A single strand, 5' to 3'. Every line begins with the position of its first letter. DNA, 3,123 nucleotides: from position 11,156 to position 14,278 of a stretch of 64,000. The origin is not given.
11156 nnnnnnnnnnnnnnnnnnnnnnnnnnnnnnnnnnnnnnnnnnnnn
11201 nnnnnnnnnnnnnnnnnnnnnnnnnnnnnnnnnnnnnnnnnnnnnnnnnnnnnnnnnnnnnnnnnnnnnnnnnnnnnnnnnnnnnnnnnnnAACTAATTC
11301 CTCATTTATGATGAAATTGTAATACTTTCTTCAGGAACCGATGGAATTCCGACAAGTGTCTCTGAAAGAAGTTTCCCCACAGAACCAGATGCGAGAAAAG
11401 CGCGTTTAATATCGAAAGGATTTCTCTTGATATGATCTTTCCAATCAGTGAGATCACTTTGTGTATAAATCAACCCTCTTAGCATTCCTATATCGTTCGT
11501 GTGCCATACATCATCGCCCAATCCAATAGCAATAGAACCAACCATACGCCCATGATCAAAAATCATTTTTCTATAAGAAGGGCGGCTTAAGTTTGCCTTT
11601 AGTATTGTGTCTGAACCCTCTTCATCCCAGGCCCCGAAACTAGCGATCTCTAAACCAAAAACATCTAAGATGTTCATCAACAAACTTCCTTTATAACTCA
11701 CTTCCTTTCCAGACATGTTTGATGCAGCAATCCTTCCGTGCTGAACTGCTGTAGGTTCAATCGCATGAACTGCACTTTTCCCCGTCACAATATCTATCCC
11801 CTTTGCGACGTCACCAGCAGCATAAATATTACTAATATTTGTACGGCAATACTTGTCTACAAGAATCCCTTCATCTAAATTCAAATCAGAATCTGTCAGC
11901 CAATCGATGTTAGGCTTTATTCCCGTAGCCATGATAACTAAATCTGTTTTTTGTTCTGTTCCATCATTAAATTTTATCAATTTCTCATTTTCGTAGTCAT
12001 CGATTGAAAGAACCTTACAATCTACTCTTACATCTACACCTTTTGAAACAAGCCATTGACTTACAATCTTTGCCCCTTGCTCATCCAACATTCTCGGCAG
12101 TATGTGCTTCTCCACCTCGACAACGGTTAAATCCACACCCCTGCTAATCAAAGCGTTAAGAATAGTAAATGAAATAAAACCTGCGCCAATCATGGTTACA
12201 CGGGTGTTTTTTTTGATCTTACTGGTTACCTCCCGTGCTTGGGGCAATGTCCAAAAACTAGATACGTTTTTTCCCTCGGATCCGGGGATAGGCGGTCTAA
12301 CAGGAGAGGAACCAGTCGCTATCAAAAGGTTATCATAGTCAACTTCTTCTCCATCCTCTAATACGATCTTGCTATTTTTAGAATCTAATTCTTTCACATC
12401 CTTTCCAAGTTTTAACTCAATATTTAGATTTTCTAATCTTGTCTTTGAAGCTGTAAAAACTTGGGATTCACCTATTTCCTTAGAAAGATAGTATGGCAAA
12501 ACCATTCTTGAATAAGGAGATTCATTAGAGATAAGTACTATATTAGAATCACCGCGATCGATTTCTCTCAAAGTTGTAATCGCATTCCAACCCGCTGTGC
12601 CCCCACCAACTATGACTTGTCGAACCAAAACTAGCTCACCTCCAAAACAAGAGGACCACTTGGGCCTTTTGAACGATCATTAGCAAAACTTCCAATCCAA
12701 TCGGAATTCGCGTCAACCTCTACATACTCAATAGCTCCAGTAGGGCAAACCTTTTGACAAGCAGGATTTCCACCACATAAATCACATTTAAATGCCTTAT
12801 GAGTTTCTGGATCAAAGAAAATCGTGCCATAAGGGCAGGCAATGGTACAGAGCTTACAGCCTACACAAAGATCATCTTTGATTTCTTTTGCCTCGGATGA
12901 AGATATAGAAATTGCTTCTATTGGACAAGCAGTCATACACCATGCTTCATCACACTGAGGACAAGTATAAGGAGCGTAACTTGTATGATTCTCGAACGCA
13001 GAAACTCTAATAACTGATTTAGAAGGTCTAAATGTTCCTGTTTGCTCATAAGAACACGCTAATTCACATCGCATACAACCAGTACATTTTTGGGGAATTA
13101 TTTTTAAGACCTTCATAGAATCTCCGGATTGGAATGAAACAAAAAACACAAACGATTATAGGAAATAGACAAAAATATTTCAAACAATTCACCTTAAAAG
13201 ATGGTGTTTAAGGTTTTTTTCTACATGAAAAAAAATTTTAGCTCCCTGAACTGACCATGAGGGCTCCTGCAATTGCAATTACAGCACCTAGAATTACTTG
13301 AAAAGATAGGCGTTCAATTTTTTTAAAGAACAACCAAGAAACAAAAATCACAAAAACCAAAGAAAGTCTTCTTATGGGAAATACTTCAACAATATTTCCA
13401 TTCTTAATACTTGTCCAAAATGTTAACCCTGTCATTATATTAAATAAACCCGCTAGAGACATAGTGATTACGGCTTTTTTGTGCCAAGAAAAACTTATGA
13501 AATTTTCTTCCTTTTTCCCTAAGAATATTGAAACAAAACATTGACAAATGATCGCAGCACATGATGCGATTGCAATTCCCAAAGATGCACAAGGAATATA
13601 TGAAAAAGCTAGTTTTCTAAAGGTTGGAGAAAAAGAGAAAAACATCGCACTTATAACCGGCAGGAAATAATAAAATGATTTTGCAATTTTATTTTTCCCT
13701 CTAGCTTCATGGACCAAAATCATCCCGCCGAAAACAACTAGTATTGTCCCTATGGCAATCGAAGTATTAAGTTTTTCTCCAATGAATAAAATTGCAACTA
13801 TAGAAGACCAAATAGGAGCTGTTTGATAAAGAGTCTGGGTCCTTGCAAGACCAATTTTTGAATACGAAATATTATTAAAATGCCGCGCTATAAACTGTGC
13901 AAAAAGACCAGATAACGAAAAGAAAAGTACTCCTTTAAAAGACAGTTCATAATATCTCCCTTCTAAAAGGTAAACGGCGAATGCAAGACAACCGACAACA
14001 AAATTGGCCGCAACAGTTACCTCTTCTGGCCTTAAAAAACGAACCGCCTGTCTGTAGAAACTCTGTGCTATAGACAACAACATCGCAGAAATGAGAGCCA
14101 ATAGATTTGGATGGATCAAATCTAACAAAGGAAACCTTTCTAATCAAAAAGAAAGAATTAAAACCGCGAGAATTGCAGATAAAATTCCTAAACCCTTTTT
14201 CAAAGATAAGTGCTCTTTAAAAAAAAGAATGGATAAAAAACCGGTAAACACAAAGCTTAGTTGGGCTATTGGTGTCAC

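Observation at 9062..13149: Complete bacterial multi-subunit tungsten aldehyde oxidoreductase cluster (ferredoxin-FAD subunit-AOR-MoaD) with glyA directly downstream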

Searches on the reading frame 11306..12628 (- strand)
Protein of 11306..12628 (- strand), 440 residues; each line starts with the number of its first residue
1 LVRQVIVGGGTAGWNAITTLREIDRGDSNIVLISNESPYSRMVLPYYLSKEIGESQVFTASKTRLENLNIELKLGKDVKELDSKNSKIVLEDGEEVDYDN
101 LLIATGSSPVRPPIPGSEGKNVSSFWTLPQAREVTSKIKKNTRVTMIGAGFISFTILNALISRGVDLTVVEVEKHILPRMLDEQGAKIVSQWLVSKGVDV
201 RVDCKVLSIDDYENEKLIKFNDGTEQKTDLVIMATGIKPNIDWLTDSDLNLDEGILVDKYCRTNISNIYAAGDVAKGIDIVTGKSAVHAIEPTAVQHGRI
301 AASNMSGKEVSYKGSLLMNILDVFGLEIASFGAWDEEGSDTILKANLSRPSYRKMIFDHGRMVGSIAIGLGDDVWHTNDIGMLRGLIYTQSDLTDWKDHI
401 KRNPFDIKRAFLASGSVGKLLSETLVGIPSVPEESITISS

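Call 3: search_protein_families(library=pfam, proteins=[window:11306-12628:-], max_evalue=0.01)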
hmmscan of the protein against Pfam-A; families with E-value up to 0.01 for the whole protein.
window:11306-12628:- (440 aa): 11 families
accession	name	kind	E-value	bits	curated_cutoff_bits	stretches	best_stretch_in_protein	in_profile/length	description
PF07992.20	Pyr_redox_2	-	2e-55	188.7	26.1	1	5-280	4-283/291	Pyridine nucleotide-disulphide oxidoreductase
PF00070.33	Pyr_redox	-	1.5e-13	51.5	22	1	143-220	1-79/82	Pyridine nucleotide-disulphide oxidoreductase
PF13738.12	Pyr_redox_3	-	4.4e-11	43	30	1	65-272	91-305/305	Pyridine nucleotide-disulphide oxidoreductase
PF18267.7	Rubredoxin_C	-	3.5e-09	36.9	25.9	1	318-369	2-54/70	Rubredoxin NAD+ reductase C-terminal domain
PF03486.20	HI0933_like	-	9.6e-07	28.9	50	0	55-119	109-174/244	HI0933-like protein Rossmann domain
PF13454.12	NAD_binding_9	-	2e-05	25.1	21.8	0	195-237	111-154/155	FAD-NAD(P)-binding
PF01593.30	Amino_oxidase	-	6.2e-05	22.9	19.8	0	194-236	213-255/443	Flavin containing amine oxidoreductase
PF04820.20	Trp_halogenase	-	0.0012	18.3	21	0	5-36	3-35/458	Tryptophan halogenase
PF01266.30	DAO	-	0.002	18.2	27.9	0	193-238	159-205/353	FAD dependent oxidoreductase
PF01262.27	AlaDh_PNT_C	-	0.0052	16.7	23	0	4-23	31-50/214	Alanine dehydrogenase/PNT, C-terminal domain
PF00890.30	FAD_binding_2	-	0.0057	16.3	20.4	0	253-278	371-403/414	FAD binding domain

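Call 4: search_protein_families(library=ncbifam, proteins=[window:11306-12628:-], max_evalue=0.01)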
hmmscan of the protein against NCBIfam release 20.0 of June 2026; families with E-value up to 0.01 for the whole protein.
window:11306-12628:- (440 aa): 67 families (the best 25 are shown)
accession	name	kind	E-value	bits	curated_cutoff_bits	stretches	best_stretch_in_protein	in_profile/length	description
NF045765.1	PhenlGlyoxDHPadH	equivalog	2.2e-81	273.9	475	1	4-413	5-412/416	NADH-dependent phenylglyoxylate dehydrogenase subunit epsilon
TIGR03385.1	CoA_CoA_reduc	equivalog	6.5e-60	203.1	578.8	1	5-337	3-345/439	CoA-disulfide reductase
NF007123.0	PRK09564.1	equivalog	2.1e-59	201.4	458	1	3-341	2-350/444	CoA-disulfide reductase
TIGR02374.1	nitri_red_nirB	equivalog_domain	7.4e-59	199.9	578.35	1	5-400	2-395/794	nitrite reductase large subunit NirB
NF041682.1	ant_diox_AndAa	equivalog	1.8e-51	175.1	650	1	4-374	6-377/406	anthranilate 1,2-dioxygenase system ferredoxin--NAD(+) reductase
NF042949.2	3PPDioc_HcaD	equivalog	1.9e-49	168.5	450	1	5-376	5-373/386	3-phenylpropionate/cinnamic acid dioxygenase ferredoxin--NAD(+) reductase subunit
NF046103.1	NOXase_Strep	equivalog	6.9e-42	143.9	600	1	4-340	2-346/442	H2O-forming NADH oxidase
NF003437.0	PRK04965.1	equivalog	9.6e-39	133.4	392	1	5-276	6-276/378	NADH:flavorubredoxin reductase NorW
NF007286.0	PRK09754.1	equivalog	8e-38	130.2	447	1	5-371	7-369/400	phenylpropionate dioxygenase ferredoxin reductase subunit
NF011565.0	PRK14989.1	subfamily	2.4e-37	128.4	883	1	2-393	4-393/847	nitrite reductase large subunit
NF010037.0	PRK13512.1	equivalog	1.8e-32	112.8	394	1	2-335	2-340/438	CoA-disulfide reductase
TIGR02053.1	MerA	equivalog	2.4e-30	105.9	454.45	1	87-308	118-331/465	mercury(II) reductase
TIGR01350.1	lipoamide_DH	equivalog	1.6e-28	99.6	408.8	1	87-310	118-334/461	dihydrolipoyl dehydrogenase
NF004991.0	PRK06370.1-3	subfamily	7.9e-25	87.4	620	1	62-277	132-344/509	FAD-containing oxidoreductase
NF004943.0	PRK06292.2-1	equivalog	5.9e-24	84.6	432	1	72-275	103-308/456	dihydrolipoyl dehydrogenase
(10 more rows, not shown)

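Call 6: search_solved_structures(query=window:11306-12628:-, max_evalue=1e-20)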
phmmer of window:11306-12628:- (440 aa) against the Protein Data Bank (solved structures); distinct sequences matched with E-value up to 1e-20: 57.
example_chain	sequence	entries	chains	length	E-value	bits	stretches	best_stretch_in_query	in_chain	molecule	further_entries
8c0z_E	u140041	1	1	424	3e-74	253.5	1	3-414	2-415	Similar to ferredoxin:NADH oxidoreductases or NADH oxidases,potential subunit of aldehyde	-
6pfz_D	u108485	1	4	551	1.4e-40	142.5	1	4-337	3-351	NADH oxidase (NoxA-3)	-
8a56_A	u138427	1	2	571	1.2e-35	126.3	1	3-335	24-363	Coenzyme A-persulfide reductase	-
5l1n_A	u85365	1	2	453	4.2e-33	117.9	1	4-337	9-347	Coenzyme A disulfide reductase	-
3kd9_A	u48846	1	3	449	5.8e-33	117.5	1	3-337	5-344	Coenzyme A disulfide reductase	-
4fx9_A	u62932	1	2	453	6.5e-33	117.3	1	4-337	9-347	Coenzyme A disulfide reductase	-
3cgb_A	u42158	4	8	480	3.2e-32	115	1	3-338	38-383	Pyridine nucleotide-disulfide oxidoreductase, class I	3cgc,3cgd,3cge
6ruz_A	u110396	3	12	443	3.3e-31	111.7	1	3-333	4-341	NADH oxidase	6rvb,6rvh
3ntd_A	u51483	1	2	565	4.5e-31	111.2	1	4-333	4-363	FAD-dependent pyridine nucleotide-disulphide oxidoreductase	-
3nta_A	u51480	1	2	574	4.8e-31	111.2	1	4-333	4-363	FAD-dependent pyridine nucleotide-disulphide oxidoreductase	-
3nt6_A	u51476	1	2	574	4.8e-31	111.2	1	4-333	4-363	FAD-dependent pyridine nucleotide-disulphide oxidoreductase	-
4ocg_A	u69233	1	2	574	6.2e-30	107.5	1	4-333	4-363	FAD-dependent pyridine nucleotide-disulphide oxidoreductase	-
6tuk_B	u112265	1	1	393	1.1e-29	106.7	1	2-275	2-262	Putative oxidoreductase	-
2cdu_A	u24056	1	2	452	1.3e-29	106.4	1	5-332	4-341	NADPH OXIDASE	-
3icr_A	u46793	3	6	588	1.6e-27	99.5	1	3-333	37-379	Coenzyme A-Disulfide Reductase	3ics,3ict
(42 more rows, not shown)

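Call 60: search_solved_structures(query=window:11306-12628:-, max_evalue=1e-50, show_alignments=1)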
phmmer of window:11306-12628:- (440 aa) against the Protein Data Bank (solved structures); distinct sequences matched with E-value up to 1e-50: 1.
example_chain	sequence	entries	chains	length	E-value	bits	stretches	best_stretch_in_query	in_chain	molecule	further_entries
8c0z_E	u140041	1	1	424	3e-74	253.5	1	3-414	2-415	Similar to ferredoxin:NADH oxidoreductases or NADH oxidases,potential subunit of aldehyde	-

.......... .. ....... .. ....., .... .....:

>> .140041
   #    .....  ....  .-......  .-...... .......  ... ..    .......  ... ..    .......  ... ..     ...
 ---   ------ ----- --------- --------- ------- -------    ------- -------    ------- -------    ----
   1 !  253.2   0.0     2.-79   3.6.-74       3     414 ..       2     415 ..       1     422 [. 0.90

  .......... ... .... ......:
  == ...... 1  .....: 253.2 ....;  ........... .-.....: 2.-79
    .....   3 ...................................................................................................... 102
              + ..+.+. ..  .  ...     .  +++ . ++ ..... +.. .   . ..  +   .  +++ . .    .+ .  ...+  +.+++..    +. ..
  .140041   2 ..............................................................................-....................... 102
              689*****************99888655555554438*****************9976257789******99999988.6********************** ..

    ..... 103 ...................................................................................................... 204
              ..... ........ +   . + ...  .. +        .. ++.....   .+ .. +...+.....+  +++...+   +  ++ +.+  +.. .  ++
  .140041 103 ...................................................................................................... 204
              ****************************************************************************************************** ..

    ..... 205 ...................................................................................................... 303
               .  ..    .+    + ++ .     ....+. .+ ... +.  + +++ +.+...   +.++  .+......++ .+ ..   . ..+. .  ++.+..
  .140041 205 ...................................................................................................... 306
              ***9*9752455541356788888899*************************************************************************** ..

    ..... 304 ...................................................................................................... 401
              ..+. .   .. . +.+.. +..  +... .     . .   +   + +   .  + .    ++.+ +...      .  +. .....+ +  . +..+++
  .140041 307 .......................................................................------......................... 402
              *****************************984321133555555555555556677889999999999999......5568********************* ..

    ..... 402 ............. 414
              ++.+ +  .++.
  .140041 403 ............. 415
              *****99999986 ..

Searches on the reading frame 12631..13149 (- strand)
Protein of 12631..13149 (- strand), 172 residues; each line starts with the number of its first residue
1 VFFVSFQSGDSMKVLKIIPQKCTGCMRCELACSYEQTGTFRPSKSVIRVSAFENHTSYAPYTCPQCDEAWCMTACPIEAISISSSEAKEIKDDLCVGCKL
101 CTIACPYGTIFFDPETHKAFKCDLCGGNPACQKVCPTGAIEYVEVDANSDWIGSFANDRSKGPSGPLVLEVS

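Call 3: search_protein_families(library=pfam, proteins=[window:12631-13149:-], max_evalue=0.01)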
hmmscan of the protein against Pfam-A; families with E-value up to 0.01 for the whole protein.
window:12631-13149:- (172 aa): 14 families
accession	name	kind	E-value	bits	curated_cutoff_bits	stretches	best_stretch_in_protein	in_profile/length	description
PF12838.12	Fer4_7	-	4.4e-16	59.5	27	4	95-139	2-52/52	4Fe-4S dicluster domain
PF12837.12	Fer4_6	-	5.3e-16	58.1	25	2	89-110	3-24/24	4Fe-4S binding domain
PF14697.11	Fer4_21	-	8.5e-14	51.9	35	2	90-141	3-58/59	4Fe-4S dicluster domain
PF00037.32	Fer4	-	1e-13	50.9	21.1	2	90-110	3-23/24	4Fe-4S binding domain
PF13187.11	Fer4_9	-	1.9e-12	47.4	27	1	63-109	2-51/52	4Fe-4S dicluster domain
PF13247.11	Fer4_11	-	2.6e-10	40.8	26.2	1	56-142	3-97/100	4Fe-4S dicluster domain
PF25160.1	LdpA_Fe-S-bd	-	3.5e-10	39.9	27.6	1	63-110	1-43/49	LdpA Fe-S cluster-binding domain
PF12797.12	Fer4_2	-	1.5e-09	37.6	24.5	2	89-107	4-22/22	4Fe-4S binding domain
PF13237.11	Fer4_10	-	4.4e-09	36.6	25.5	1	90-136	4-53/53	4Fe-4S dicluster domain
PF12800.12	Fer4_4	-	4.4e-08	33.2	24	1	93-108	2-17/17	4Fe-4S binding domain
PF13484.11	Fer4_16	-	3.3e-07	31.4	30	0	125-148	2-27/66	4Fe-4S double cluster binding domain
PF13183.11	Fer4_8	-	2.4e-06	28.4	27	0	93-108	52-67/68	4Fe-4S dicluster domain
PF12798.12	Fer4_3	-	0.00027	22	27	0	95-108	1-14/15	4Fe-4S binding domain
PF13534.11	Fer4_17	-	0.0063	17.5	22.2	0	91-108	42-59/61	4Fe-4S dicluster domain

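Call 4: search_protein_families(library=ncbifam, proteins=[window:12631-13149:-], max_evalue=0.01)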
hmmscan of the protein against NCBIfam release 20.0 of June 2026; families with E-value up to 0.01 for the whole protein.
window:12631-13149:- (172 aa): 64 families (the best 25 are shown)
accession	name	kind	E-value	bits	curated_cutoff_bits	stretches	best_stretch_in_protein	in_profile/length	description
NF045766.1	PhenlGlyoxDHPadI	equivalog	1.5e-27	96.4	700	1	12-145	4-138/443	NADH-dependent phenylglyoxylate dehydrogenase subunit beta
NF007382.0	PRK09898.1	equivalog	1.6e-20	73.6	213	1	19-145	65-203/208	ferredoxin-like protein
NF009451.0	PRK12809.1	equivalog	3.9e-20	71.7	1154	1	20-144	10-138/639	formate-dependent uric acid utilization protein YgfT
NF009408.0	PRK12769.1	equivalog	1.6e-19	69.5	1003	1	20-145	10-147/659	formate-dependent uric acid utilization protein AegA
TIGR02951.1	DMSO_dmsB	equivalog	3e-16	59.9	214.1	1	20-146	9-154/161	DMSO/selenate family reductase complex B subunit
TIGR03149.1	cyt_nit_nrfC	equivalog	3.7e-15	55.9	377.6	1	59-149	90-188/225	cytochrome c nitrite reductase Fe-S protein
NF007658.0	PRK10330.1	equivalog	7.6e-15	54.8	260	1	19-110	9-104/181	electron transport protein HydN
NF041715.1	arsenate_red_ArrB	equivalog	8.9e-15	54.9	450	1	18-120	8-115/233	arsenate respiratory reductase iron-sulfur subunit ArrB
NF008134.0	PRK10882.1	equivalog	3.9e-13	49.1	263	1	52-143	102-206/329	hydrogenase 2 operon protein HybA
NF011569.0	PRK14993.1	equivalog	7.7e-13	48.4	416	1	19-139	50-182/244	tetrathionate reductase subunit TtrB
TIGR01582.1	FDH-beta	equivalog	1.3e-12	47.4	334.7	1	61-142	91-179/283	formate dehydrogenase subunit beta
NF045715.1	sulf_resp_HmcB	equivalog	1.3e-10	40.9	420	1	53-144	97-197/307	sulfate respiration complex iron-sulfur protein HmcB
NF041782.1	mnquin_red_QrcC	equivalog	2.6e-10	40.4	400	1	20-113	8-119/239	menaquinone reductase iron-sulfur cluster-binding subunit QrcC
NF045797.1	DsrO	equivalog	3.2e-10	39.8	200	1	51-116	91-156/235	sulfate reduction electron transfer complex DsrMKJOP subunit DsrO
NF038355.1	FDH3_beta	equivalog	5.7e-10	39.5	240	1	20-130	10-126/180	formate dehydrogenase FDH3 subunit beta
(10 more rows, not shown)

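Call 7: search_solved_structures(query=window:12631-13149:-, max_evalue=0.00001, show_alignments=1)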
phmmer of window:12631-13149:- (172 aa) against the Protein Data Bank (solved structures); distinct sequences matched with E-value up to 0.00001: 22.
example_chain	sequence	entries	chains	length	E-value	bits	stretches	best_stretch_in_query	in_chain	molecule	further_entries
8c0z_C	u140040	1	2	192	2.3e-51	177.2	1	6-152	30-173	Iron-sulfur cluster-binding protein potential subunit of aldehyde oxidoreductase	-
9mqx_E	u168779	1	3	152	5.4e-33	117.4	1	13-149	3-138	Fe-S-cluster-containing hydrogenase subunit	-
6x6u_B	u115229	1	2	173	1.8e-22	83.1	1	16-141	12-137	Oxidoreductase, Fe-S subunit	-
6x1o_B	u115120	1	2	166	3.3e-22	82.2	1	16-142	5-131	Oxidoreductase, Fe-S subunit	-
7z0s_B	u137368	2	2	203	6.4e-18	68.3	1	21-114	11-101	Formate hydrogenlyase subunit 2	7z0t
9sw6_G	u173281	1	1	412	2.7e-17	66.2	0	93-144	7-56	Polyferredoxin protein MvhB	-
7qv7_B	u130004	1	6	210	6.2e-15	58.5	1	18-115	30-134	Hydrogen dependent carbon dioxide reductase subunit HycB4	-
6cz7_B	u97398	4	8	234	1.3e-14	57.5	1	17-120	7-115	4Fe-4S ferredoxin, iron-sulfur binding domain protein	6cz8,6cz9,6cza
7qv7_A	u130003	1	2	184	3.1e-14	56.3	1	18-114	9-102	Hydrogen dependent carbon dioxide reductase subunit HycB3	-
1kqf_B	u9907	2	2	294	9.3e-11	44.9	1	62-142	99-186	FORMATE DEHYDROGENASE, NITRATE-INDUCIBLE, IRON-SULFUR SUBUNIT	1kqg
4ydd_B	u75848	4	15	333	3.2e-10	43.2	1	54-138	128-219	DMSO reductase family type II enzyme, iron-sulfur subunit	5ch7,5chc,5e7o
4z3w_E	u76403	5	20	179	2.8e-09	40.1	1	12-146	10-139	Iron-sulfur cluster-binding oxidoreductase, putative benzoyl-CoA reductase electron transf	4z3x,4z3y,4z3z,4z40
2ivf_B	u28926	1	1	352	5.9e-09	39.1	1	58-137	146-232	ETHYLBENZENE DEHYDROGENASE BETA-SUBUNIT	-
1q16_B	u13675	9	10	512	2.1e-08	37.3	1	49-145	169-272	Respiratory nitrate reductase 1 beta chain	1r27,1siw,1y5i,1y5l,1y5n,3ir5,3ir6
9sfi_O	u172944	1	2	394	2.4e-08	37.1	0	63-112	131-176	Ferredoxin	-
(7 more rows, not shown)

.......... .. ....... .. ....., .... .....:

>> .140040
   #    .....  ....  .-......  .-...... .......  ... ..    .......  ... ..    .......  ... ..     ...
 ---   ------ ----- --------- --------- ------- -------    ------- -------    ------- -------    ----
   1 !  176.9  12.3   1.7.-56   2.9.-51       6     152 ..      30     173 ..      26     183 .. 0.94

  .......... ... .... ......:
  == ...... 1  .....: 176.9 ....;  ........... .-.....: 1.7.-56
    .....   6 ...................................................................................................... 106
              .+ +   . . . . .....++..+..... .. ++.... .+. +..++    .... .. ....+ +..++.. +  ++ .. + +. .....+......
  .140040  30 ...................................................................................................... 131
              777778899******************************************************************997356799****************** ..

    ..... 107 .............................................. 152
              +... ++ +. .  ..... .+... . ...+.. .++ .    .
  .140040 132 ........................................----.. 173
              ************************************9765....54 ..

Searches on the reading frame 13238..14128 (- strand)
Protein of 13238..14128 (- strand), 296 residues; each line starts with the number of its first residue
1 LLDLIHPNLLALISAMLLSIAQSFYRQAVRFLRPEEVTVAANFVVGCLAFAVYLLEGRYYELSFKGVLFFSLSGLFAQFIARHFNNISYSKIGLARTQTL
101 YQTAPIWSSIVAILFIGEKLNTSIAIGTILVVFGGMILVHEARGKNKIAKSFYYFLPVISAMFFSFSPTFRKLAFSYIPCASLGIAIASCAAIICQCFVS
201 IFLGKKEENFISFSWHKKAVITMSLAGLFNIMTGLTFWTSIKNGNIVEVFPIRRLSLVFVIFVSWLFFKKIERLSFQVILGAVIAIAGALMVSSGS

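Call 3: search_protein_families(library=pfam, proteins=[window:13238-14128:-], max_evalue=0.01)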
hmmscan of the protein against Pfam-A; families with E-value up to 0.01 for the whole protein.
window:13238-14128:- (296 aa): 2 families
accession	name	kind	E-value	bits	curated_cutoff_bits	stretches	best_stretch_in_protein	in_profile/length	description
PF00892.27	EamA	-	7.4e-19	68.8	28.2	2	9-138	5-133/135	EamA-like transporter family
PF03151.22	TPT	-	0.00019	21.3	30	1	41-291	37-289/291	Triose-phosphate Transporter family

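Call 4: search_protein_families(library=ncbifam, proteins=[window:13238-14128:-], max_evalue=0.01)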
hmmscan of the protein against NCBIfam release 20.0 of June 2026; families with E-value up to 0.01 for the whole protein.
window:13238-14128:- (296 aa): 1 family
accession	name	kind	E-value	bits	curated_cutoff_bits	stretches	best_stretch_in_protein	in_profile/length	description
TIGR03340.1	phn_DUF6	hypoth_equivalog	1.2e-06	28.4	288.15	1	86-291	81-280/281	phosphonate utilization associated putative membrane protein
